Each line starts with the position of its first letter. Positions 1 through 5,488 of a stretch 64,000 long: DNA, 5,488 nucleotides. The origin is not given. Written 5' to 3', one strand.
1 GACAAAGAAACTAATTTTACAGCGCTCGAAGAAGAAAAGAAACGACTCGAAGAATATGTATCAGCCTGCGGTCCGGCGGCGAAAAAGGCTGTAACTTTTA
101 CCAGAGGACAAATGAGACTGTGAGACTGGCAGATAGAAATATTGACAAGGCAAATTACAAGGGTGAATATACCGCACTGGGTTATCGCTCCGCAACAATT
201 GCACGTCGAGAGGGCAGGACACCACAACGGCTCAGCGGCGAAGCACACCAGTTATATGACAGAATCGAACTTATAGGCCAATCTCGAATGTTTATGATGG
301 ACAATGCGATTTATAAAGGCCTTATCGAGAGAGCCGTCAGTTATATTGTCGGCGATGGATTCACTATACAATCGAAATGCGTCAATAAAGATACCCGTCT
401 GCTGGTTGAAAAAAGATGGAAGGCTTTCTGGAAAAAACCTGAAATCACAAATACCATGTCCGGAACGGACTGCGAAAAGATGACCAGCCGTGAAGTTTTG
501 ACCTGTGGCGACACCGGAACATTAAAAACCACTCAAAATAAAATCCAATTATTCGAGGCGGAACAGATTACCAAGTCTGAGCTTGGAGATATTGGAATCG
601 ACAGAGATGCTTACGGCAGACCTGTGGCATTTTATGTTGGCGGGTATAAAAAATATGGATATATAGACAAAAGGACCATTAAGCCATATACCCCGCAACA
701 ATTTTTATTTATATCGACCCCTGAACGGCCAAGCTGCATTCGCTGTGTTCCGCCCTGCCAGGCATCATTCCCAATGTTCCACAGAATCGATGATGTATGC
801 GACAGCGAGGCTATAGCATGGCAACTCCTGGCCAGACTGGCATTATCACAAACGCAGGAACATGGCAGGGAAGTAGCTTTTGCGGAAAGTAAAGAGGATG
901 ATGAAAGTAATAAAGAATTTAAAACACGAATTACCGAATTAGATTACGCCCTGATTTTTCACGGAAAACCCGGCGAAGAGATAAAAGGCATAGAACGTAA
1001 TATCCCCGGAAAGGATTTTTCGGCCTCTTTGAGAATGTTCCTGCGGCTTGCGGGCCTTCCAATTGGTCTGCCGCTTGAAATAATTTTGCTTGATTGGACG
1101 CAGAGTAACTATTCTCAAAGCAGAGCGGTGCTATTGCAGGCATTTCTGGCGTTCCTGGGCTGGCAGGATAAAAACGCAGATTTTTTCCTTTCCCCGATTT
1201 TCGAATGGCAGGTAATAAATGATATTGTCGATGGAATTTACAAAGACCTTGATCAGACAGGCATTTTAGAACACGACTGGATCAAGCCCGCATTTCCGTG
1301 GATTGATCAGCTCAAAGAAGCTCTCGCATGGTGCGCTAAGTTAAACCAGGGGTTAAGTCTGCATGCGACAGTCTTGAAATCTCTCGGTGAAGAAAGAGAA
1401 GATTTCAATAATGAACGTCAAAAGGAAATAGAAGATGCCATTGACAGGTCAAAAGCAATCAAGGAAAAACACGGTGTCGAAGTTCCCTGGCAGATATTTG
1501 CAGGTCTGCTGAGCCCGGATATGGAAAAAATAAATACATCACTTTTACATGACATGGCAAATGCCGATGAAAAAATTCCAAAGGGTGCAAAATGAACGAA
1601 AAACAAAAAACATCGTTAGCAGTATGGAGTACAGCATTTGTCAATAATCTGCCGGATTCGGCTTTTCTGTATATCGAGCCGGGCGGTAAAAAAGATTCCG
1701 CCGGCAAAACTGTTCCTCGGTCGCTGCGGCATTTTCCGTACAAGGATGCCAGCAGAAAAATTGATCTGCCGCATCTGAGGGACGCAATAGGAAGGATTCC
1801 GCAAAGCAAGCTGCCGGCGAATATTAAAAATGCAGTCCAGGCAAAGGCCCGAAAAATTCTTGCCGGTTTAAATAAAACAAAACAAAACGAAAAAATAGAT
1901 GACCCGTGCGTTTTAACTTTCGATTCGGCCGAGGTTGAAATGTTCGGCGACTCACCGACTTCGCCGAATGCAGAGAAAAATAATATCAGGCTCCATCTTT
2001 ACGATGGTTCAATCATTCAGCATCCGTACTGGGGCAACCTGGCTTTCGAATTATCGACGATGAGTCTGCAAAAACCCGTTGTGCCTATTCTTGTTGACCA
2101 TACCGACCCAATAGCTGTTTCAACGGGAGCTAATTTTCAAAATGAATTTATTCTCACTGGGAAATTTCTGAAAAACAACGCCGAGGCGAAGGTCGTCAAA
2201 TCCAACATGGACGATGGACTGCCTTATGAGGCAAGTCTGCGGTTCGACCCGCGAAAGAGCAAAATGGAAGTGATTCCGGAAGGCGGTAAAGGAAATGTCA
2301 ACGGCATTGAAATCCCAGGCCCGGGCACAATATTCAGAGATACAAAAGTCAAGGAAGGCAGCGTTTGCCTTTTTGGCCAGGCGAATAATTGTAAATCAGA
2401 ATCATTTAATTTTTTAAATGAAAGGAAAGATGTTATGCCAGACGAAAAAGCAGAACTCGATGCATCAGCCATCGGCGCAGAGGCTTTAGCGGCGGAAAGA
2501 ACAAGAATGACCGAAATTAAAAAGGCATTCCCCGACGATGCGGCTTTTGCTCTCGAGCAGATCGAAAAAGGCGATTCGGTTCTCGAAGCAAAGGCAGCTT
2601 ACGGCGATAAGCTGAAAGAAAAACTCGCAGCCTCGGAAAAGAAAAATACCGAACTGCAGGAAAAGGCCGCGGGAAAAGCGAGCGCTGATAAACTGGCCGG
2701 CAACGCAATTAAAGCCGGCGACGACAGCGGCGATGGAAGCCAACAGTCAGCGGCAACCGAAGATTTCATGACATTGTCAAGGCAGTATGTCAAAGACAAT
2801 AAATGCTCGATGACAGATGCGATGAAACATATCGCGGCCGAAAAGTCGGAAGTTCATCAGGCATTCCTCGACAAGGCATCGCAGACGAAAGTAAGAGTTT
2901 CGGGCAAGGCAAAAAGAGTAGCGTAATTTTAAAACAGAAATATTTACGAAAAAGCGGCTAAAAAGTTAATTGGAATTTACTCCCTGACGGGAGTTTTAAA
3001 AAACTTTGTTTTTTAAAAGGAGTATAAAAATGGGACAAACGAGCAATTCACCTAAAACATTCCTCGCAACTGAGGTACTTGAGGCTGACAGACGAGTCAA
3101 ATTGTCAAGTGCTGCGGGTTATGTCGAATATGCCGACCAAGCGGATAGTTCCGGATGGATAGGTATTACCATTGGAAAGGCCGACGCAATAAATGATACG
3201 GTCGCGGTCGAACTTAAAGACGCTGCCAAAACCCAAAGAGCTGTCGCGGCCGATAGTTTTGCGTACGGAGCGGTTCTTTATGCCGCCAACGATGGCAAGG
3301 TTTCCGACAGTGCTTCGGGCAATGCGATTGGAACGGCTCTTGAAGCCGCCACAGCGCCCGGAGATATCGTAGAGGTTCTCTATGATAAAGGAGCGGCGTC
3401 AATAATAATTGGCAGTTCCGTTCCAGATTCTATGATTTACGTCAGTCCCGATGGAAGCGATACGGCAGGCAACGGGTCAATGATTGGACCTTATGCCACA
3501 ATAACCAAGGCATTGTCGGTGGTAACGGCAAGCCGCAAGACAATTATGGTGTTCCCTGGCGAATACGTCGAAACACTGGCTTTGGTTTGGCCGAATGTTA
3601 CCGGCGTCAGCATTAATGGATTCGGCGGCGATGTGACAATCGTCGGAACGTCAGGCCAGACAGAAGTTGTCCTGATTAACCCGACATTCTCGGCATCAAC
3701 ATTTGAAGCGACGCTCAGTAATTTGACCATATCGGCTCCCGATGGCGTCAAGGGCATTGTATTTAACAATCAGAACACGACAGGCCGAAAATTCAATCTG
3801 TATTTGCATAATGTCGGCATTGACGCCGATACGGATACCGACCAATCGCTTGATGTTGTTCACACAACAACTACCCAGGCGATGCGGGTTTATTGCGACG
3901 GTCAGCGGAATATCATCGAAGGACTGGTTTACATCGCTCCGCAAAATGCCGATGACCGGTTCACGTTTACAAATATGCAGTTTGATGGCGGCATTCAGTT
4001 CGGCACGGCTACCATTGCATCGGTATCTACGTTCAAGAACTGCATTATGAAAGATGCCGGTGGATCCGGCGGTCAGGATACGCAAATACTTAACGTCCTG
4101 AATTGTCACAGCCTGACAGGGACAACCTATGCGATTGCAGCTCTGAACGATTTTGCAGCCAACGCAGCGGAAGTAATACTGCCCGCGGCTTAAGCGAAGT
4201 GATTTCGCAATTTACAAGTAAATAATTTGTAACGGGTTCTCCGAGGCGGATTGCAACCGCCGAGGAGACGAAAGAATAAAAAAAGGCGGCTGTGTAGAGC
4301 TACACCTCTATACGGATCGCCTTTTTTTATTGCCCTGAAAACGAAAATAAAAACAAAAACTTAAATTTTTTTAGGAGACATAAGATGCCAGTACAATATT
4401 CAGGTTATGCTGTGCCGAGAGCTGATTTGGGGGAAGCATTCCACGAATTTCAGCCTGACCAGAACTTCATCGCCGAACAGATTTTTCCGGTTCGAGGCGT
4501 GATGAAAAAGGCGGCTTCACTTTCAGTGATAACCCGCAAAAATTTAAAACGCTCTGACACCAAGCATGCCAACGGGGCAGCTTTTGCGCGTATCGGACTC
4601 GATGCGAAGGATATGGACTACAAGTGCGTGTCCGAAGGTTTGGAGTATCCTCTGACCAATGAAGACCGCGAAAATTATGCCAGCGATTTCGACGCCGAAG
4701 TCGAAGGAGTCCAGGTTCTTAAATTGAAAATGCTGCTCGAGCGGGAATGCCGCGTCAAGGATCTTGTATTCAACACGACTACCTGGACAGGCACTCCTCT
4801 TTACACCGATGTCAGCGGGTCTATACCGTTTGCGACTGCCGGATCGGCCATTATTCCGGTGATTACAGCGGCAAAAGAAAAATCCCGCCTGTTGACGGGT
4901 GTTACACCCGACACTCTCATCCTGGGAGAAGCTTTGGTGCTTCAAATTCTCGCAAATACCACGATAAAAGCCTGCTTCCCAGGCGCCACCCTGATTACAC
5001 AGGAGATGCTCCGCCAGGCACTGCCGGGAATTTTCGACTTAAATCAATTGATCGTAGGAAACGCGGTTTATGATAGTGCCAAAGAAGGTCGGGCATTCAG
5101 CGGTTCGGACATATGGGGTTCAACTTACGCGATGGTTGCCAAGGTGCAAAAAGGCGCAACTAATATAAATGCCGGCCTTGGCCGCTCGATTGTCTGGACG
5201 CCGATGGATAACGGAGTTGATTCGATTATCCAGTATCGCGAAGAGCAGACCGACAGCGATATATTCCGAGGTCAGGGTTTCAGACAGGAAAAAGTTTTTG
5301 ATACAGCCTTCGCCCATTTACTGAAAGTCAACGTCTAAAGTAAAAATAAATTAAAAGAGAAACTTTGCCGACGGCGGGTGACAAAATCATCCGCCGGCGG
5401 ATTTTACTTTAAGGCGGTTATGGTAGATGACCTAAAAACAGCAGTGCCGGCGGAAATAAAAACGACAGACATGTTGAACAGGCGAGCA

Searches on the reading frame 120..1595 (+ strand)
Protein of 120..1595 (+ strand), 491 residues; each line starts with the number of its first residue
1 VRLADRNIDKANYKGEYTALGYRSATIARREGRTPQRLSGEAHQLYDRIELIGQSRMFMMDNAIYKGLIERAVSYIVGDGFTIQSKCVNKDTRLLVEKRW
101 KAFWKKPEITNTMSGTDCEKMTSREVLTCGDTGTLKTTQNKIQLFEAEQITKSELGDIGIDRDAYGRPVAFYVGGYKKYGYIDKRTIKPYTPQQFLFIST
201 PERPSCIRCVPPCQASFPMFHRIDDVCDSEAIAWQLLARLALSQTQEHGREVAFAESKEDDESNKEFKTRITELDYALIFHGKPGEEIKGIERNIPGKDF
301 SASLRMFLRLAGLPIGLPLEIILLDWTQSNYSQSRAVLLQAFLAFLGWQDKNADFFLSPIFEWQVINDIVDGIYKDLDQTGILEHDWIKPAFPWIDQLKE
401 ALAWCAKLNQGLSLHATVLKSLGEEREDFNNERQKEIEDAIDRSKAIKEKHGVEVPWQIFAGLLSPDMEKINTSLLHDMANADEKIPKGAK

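Call 14: search_protein_families(library=pfam, proteins=[window:120-1595:+], max_evalue=0.01)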
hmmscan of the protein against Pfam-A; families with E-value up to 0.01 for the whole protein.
window:120-1595:+ (491 aa): 1 family
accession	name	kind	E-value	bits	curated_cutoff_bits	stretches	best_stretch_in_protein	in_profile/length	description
PF05136.18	Phage_portal_2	-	8.8e-36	124.2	32.9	1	30-349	5-354/354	Phage portal protein, lambda family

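Call 15: search_protein_families(library=phrogs, proteins=[window:120-1595:+], max_evalue=0.01)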
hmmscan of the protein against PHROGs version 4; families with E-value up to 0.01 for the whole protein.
window:120-1595:+ (491 aa): 2 families
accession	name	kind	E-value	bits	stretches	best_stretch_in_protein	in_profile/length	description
phrog_21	-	head and packaging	7e-40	137.7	1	19-443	39-500/1362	portal protein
phrog_537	-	head and packaging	5e-18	66.1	1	266-439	20-198/233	portal protein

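Call 54: find_encoding_contigs(protein=window:120-1595:+, flank=10000, max_places=4)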
Protein window:120-1595:+ (491 aa): 8 contigs read that carry it; 4 places shown.
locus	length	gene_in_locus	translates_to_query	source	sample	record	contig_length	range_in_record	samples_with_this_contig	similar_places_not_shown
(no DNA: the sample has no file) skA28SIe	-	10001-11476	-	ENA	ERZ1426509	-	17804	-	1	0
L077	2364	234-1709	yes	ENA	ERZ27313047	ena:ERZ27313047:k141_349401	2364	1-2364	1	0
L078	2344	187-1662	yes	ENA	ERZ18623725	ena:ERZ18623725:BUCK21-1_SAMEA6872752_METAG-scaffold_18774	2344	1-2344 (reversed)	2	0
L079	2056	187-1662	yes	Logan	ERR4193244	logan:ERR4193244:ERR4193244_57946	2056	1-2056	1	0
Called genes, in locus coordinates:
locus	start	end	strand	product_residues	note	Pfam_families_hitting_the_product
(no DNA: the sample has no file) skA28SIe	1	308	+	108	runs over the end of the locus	-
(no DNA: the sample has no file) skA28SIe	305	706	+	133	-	PF07087:DUF1353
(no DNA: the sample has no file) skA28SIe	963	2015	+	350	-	PF02195:ParB_N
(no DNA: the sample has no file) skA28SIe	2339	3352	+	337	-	PF00145:DNA_methylase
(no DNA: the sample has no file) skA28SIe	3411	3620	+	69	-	-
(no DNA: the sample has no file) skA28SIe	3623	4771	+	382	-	-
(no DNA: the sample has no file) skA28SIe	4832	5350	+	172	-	-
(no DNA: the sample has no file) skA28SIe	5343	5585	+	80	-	-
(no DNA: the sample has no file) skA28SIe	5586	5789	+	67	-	-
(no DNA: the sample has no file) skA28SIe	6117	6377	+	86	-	-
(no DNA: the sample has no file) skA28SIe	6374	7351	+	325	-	-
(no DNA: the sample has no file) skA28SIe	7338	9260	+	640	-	PF05876:GpA_ATPase, PF20454:GpA_nuclease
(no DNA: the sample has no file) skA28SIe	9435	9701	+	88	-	-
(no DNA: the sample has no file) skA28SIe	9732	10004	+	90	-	-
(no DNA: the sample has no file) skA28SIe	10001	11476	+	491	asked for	PF05136:Phage_portal_2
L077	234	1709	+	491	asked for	PF05136:Phage_portal_2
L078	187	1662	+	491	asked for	PF05136:Phage_portal_2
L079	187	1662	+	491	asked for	PF05136:Phage_portal_2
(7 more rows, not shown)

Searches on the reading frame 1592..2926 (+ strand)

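Call 14: search_protein_families(library=pfam, proteins=[window:1592-2926:+], max_evalue=0.01)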
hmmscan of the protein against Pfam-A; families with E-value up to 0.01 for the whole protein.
window:1592-2926:+ (444 aa): 0 families

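Call 15: search_protein_families(library=phrogs, proteins=[window:1592-2926:+], max_evalue=0.01)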
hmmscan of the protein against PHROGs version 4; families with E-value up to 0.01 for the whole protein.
window:1592-2926:+ (444 aa): 1 family
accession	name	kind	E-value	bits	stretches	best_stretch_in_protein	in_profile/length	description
phrog_4523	-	head and packaging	0.0013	18.6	1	276-380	203-312/644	major head and protease protein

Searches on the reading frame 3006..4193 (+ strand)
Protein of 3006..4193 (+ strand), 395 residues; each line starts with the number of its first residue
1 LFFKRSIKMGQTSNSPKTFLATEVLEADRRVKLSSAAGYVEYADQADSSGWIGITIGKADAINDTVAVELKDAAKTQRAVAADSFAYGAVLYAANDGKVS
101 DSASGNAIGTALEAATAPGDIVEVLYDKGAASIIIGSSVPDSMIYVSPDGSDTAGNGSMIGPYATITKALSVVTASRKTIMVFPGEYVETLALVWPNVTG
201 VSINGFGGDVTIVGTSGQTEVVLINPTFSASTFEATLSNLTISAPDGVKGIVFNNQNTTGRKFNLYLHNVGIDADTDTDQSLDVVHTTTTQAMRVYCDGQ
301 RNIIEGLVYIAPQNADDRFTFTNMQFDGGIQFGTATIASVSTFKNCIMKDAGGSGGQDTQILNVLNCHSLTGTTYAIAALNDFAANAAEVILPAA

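Call 14: search_protein_families(library=pfam, proteins=[window:3006-4193:+], max_evalue=0.01)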
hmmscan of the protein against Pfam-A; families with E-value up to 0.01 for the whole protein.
window:3006-4193:+ (395 aa): 2 families
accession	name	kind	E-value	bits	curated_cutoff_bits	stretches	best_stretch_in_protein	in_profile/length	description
PF09956.15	Phage_cement_2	-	9.5e-08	32.8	24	1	48-124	25-101/103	Phage cement protein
PF07602.17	DUF1565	-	5.3e-05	23.1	20.3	1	150-308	3-169/257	Protein of unknown function (DUF1565)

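Call 15: search_protein_families(library=phrogs, proteins=[window:3006-4193:+], max_evalue=0.01)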
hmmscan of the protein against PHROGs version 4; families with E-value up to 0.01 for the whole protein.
window:3006-4193:+ (395 aa): 3 families
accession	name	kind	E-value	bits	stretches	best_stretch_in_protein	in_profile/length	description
phrog_4577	-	tail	7.4e-07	29.7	1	133-223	112-206/340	tail protein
phrog_37647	-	unknown function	1.6e-05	24.9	1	144-209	5-71/440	-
phrog_122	-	head and packaging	0.0098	16.9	1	63-125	44-106/109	head decoration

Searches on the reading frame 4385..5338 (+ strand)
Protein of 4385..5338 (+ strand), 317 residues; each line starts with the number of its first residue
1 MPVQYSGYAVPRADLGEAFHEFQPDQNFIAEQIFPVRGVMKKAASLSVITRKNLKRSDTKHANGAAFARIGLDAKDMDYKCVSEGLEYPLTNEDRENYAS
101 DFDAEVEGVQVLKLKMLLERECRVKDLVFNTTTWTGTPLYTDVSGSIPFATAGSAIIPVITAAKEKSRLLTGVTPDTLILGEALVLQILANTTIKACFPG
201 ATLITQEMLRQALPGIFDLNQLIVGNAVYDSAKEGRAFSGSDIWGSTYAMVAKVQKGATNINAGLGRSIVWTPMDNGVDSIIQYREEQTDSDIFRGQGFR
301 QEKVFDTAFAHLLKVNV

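Call 14: search_protein_families(library=pfam, proteins=[window:4385-5338:+], max_evalue=0.01)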
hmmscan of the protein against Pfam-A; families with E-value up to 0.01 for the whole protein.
window:4385-5338:+ (317 aa): 0 families

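Call 15: search_protein_families(library=phrogs, proteins=[window:4385-5338:+], max_evalue=0.01)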
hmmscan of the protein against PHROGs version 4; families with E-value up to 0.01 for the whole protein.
window:4385-5338:+ (317 aa): 2 families
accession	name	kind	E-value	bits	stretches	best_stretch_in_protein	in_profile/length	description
phrog_1005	-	head and packaging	2.1e-35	123.5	1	25-314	26-311/315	major head protein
phrog_1650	-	head and packaging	0.00022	21.6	1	24-222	37-234/300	major head protein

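Call 23: find_related_loci(query=window:4385-5338:+, collection=viral_contigs, flank=10000)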
Query window:4385-5338:+ (317 aa) in viral_contigs; peptide patterns used: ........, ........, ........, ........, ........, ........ (x = any residue, [..] = any of these).
3 stretches matched a pattern, but none encodes a relative of the query by tblastn (E <= 1e-3).
